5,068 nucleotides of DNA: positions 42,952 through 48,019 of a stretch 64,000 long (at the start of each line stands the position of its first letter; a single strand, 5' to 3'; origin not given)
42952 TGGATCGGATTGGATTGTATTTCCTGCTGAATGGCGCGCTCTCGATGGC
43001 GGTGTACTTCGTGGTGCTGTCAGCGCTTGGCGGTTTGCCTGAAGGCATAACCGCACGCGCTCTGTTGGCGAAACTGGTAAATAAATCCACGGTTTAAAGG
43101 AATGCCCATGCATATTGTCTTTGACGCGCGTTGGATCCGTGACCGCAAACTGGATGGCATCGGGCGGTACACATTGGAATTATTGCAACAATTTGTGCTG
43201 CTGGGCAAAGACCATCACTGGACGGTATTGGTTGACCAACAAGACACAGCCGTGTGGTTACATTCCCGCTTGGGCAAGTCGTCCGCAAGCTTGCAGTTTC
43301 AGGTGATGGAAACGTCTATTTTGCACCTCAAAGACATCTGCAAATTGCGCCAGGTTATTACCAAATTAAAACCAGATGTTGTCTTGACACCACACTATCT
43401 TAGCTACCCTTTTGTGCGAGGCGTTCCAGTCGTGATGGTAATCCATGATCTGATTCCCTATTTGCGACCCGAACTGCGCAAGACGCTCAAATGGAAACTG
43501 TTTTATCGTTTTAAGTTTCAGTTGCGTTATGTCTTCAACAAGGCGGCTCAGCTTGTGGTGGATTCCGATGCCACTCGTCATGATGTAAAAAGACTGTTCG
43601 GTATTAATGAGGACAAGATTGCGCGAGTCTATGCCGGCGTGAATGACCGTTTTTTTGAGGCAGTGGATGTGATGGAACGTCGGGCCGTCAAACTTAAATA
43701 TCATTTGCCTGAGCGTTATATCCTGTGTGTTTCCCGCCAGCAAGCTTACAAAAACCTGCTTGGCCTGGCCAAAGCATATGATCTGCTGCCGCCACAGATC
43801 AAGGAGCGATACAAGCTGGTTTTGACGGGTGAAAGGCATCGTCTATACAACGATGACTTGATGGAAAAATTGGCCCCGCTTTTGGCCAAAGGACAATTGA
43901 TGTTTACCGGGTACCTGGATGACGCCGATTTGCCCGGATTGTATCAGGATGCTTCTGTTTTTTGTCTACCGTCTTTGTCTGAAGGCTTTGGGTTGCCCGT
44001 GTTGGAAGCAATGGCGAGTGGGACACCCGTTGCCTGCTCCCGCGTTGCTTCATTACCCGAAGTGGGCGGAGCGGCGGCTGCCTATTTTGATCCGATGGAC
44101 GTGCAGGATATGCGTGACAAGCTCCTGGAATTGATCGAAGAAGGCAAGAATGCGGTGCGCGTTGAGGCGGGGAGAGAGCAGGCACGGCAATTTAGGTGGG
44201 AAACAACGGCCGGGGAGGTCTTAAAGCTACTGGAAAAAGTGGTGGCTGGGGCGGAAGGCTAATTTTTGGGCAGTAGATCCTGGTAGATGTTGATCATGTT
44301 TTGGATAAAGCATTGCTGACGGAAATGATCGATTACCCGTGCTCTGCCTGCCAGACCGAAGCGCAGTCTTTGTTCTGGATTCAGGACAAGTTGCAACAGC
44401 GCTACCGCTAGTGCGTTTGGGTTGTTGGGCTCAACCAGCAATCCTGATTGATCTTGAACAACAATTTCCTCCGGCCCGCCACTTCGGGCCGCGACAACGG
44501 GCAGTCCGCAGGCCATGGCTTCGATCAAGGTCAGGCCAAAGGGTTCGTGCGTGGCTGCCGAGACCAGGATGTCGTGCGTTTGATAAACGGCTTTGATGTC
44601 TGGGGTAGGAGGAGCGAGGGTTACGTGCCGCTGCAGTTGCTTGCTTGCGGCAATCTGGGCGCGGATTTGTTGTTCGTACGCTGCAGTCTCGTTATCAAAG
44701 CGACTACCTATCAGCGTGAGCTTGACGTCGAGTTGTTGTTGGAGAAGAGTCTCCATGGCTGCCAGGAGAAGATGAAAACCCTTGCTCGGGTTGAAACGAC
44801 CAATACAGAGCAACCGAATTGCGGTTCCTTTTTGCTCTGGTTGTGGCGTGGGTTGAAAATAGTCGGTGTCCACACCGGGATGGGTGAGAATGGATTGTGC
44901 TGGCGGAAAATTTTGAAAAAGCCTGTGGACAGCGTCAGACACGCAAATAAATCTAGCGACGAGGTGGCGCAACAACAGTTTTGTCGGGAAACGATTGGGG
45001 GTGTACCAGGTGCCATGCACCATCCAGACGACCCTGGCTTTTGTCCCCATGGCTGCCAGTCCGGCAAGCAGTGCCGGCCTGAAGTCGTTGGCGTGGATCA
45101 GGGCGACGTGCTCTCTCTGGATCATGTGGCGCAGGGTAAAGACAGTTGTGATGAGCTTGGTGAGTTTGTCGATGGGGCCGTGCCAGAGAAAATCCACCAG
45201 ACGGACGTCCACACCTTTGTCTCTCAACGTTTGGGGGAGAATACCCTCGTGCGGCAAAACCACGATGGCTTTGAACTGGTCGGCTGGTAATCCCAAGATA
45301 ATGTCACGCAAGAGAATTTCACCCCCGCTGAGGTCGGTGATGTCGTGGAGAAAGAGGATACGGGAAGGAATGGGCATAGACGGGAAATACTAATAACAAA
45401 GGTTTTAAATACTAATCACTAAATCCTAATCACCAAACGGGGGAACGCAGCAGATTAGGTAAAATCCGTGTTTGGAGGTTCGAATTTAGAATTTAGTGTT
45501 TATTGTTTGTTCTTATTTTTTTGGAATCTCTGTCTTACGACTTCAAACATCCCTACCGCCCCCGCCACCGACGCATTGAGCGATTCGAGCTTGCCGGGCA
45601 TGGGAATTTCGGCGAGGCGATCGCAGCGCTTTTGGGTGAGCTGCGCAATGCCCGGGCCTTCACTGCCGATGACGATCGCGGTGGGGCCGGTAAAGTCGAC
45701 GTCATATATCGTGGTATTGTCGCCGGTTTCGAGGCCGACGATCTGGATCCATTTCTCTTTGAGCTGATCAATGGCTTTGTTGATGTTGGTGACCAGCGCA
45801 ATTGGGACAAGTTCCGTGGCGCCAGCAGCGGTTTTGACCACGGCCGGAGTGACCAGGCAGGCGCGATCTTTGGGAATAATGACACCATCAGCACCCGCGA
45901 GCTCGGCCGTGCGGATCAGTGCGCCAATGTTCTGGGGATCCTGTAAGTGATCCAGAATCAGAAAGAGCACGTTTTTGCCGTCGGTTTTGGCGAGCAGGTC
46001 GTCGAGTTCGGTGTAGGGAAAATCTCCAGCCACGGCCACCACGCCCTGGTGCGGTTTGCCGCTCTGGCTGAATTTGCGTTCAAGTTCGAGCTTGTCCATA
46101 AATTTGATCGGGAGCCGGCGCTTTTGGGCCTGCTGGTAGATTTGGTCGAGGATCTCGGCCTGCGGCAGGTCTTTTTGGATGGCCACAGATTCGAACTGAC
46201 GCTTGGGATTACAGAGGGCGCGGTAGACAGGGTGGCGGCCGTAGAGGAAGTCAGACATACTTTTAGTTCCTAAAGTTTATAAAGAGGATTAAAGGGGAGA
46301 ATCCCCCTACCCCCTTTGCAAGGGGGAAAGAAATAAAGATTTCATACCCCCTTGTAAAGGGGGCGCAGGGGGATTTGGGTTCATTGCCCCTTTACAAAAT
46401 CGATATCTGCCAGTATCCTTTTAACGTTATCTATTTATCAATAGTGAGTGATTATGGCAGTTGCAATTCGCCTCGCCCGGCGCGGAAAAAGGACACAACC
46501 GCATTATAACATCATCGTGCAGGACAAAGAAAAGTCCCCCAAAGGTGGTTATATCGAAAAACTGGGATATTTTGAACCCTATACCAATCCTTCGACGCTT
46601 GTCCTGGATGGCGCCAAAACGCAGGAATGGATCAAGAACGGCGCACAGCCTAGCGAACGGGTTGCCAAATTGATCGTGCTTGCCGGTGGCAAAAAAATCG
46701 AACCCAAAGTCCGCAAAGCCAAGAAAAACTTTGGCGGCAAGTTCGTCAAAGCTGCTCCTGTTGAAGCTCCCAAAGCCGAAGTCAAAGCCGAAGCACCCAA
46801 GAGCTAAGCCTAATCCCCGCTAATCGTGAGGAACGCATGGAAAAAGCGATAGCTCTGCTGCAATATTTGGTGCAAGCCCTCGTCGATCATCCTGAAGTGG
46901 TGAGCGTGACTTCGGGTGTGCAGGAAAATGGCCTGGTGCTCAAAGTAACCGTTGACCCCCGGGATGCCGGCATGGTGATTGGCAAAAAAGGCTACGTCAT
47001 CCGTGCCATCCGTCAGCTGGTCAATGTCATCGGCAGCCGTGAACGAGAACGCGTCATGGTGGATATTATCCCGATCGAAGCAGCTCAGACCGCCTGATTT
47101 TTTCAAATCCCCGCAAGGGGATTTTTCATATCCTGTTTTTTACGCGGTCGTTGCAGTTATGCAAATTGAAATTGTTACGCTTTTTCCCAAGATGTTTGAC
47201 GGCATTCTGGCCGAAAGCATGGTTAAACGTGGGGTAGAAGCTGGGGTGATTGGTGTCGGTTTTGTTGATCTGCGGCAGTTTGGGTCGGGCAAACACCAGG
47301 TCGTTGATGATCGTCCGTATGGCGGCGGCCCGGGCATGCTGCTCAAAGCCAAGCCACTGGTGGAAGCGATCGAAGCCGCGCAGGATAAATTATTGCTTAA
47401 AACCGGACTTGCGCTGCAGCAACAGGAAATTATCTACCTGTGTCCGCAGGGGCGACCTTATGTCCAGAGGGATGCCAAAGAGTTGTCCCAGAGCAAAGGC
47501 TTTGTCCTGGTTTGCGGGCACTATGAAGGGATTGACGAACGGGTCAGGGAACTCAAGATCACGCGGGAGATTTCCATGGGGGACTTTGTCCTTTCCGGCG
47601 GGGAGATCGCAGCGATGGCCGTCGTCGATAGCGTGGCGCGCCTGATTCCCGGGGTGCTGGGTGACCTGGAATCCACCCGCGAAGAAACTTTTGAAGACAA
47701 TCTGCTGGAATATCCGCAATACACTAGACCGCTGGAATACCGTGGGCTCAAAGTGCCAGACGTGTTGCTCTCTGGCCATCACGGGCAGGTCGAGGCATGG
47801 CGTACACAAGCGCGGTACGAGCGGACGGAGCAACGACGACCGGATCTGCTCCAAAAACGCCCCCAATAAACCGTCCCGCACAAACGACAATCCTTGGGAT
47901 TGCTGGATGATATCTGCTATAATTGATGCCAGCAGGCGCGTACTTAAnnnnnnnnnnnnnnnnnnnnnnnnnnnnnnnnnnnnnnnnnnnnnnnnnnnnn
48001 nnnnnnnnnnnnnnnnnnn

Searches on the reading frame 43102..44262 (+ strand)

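Call 16: search_protein_families(library=pfam, proteins=[window:43102-44262:+], max_evalue=0.001)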
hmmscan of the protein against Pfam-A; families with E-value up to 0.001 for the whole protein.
window:43102-44262:+ (386 aa): 5 families
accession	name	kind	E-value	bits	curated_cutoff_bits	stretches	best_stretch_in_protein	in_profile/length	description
PF00534.26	Glycos_transf_1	-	1.3e-27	96.9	26.4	1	203-354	14-165/172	Glycosyl transferases group 1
PF13692.12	Glyco_trans_1_4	-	1.1e-23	84.6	27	1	205-346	2-141/142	Glycosyl transferases group 1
PF13439.12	Glyco_transf_4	-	2.7e-16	60.5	28.5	1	18-182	2-168/170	Glycosyltransferase Family 4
PF13579.12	Glyco_trans_4_4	-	3.1e-09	37.8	29.7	1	19-178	2-157/158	Glycosyl transferase 4-like domain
PF20706.3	GT4-conflict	-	1.5e-08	34.5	26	1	207-314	200-312/385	Family 4 Glycosyltransferase in conflict systems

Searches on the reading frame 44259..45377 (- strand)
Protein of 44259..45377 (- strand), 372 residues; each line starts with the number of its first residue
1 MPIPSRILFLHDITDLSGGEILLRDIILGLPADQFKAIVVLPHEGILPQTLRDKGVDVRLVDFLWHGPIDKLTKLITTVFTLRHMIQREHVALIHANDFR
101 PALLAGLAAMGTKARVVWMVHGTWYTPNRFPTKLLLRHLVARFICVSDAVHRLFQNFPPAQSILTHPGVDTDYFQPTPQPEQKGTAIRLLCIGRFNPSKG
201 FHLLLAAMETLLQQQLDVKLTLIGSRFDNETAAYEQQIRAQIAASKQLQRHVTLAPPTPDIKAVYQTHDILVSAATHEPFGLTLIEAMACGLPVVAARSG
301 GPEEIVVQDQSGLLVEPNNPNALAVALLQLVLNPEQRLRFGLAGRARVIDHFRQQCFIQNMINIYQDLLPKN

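Call 16: search_protein_families(library=pfam, proteins=[window:44259-45377:-], max_evalue=0.001)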
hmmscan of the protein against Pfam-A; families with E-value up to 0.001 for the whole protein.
window:44259-45377:- (372 aa): 6 families
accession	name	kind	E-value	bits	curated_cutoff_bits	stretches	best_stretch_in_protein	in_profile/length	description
PF00534.26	Glycos_transf_1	-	1.3e-36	126.1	26.4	1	183-346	12-171/172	Glycosyl transferases group 1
PF13692.12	Glyco_trans_1_4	-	8.3e-32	110.8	27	1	188-331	3-140/142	Glycosyl transferases group 1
PF13439.12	Glyco_transf_4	-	4.7e-17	63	28.5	1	17-172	2-169/170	Glycosyltransferase Family 4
PF20706.3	GT4-conflict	-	6.7e-14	52.1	26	1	148-303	159-317/385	Family 4 Glycosyltransferase in conflict systems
PF13579.12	Glyco_trans_4_4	-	2.6e-09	38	29.7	1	20-151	4-139/158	Glycosyl transferase 4-like domain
PF13524.12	Glyco_trans_1_2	-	4.7e-07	30.3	25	1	214-355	11-136/144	Glycosyl transferase-like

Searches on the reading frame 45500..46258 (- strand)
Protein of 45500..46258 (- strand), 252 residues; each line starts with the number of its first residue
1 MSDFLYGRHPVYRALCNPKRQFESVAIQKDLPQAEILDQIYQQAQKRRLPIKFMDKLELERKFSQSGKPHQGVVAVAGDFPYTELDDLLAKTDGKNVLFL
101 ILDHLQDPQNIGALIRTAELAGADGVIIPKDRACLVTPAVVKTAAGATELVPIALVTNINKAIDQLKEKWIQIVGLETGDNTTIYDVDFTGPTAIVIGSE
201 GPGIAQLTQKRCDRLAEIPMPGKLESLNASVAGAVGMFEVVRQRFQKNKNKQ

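Call 16: search_protein_families(library=pfam, proteins=[window:45500-46258:-], max_evalue=0.001)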
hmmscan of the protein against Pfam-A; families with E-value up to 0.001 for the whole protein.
window:45500-46258:- (252 aa): 2 families
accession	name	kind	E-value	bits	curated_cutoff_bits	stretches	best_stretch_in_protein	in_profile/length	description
PF00588.24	SpoU_methylase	-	9.3e-40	136.4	29.7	1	98-237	2-141/142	SpoU rRNA Methylase family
PF08032.17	SpoU_sub_bind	-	3.5e-11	43.7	22.8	1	4-81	1-74/76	RNA 2'-O ribose methyltransferase substrate binding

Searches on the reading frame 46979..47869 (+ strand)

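Call 16: search_protein_families(library=pfam, proteins=[window:46979-47869:+], max_evalue=0.001)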
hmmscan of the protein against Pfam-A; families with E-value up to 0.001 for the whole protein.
window:46979-47869:+ (296 aa): 1 family
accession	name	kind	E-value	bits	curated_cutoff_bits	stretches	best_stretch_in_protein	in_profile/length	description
PF01746.26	tRNA_m1G_MT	-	3.2e-57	193.9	27.3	1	88-288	7-195/195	tRNA (Guanine-1)-methyltransferase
